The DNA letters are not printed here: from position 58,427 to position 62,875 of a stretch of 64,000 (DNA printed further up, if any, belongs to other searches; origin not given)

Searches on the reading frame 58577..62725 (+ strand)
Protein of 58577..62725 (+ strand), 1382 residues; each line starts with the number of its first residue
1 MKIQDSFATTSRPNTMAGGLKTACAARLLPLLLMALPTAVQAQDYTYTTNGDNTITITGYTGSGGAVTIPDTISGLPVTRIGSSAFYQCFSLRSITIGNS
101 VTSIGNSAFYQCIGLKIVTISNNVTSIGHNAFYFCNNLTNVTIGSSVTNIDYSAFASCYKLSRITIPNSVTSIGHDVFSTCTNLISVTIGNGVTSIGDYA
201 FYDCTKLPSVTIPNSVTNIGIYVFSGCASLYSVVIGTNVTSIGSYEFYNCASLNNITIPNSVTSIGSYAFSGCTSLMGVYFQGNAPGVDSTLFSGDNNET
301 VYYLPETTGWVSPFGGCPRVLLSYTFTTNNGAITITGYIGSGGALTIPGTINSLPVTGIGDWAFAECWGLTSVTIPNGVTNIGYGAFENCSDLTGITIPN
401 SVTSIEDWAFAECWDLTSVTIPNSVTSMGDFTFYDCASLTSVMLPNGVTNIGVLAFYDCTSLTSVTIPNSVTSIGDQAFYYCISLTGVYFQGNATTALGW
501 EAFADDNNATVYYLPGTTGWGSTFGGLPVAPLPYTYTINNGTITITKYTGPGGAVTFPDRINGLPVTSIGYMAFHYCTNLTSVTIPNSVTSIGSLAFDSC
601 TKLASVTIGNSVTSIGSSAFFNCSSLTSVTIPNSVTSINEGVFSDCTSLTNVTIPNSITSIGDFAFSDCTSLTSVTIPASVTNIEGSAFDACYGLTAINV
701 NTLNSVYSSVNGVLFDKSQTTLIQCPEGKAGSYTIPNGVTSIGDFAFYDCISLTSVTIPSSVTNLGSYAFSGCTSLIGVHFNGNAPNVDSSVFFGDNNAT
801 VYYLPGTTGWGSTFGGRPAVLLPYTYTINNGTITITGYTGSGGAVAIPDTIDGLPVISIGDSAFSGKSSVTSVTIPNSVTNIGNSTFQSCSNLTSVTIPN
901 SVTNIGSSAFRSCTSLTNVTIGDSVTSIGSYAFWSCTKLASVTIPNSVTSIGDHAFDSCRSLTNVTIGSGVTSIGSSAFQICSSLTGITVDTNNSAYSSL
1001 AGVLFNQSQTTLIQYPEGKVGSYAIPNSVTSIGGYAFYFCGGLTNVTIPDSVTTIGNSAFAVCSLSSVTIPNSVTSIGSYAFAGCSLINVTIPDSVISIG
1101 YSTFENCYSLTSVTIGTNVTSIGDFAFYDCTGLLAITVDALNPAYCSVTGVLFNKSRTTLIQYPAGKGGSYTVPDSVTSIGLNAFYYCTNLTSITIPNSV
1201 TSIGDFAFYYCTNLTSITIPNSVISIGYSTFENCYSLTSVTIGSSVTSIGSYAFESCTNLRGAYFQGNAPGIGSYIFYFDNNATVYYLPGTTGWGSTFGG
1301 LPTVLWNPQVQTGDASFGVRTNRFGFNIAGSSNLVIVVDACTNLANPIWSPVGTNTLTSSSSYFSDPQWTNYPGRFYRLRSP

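Call 72: search_protein_families(library=pfam, proteins=[window:58577-62725:+], max_evalue=0.00001)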
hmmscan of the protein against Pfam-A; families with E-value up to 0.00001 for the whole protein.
window:58577-62725:+ (1382 aa): 3 families
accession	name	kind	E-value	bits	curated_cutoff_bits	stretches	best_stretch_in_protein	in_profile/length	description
PF13306.12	LRR_5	-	2.9e-277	903.6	27.7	8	358-485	2-126/127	BspA type Leucine rich repeat region (6 copies)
PF13855.12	LRR_8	-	2.2e-31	107.8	27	0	610-651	11-53/61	Leucine rich repeat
PF05725.18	FNIP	-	1.8e-08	34.8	21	0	621-661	1-39/44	FNIP Repeat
